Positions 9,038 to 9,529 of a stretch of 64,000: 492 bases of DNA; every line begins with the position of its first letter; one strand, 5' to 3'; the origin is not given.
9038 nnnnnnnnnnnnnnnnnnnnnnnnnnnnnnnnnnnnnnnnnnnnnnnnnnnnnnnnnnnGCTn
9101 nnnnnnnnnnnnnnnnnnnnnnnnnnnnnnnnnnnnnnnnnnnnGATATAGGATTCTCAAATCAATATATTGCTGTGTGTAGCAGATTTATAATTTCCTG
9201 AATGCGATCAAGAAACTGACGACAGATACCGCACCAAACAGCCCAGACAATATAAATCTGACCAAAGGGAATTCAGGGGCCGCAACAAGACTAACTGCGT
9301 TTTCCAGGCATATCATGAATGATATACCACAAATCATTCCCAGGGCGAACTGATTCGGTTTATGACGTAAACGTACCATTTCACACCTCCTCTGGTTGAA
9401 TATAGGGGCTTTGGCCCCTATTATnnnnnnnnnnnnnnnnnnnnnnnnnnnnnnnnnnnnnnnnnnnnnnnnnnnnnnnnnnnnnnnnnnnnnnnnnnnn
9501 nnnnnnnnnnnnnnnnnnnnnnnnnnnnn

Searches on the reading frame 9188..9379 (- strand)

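Call 58: search_protein_families(library=phrogs, proteins=[window:9188-9379:-], max_evalue=0.001)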
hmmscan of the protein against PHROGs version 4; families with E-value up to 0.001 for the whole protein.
window:9188-9379:- (63 aa): 1 family
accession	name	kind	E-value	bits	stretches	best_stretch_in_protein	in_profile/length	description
phrog_4835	-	unknown function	4.3e-30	104.3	1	1-63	1-63/63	-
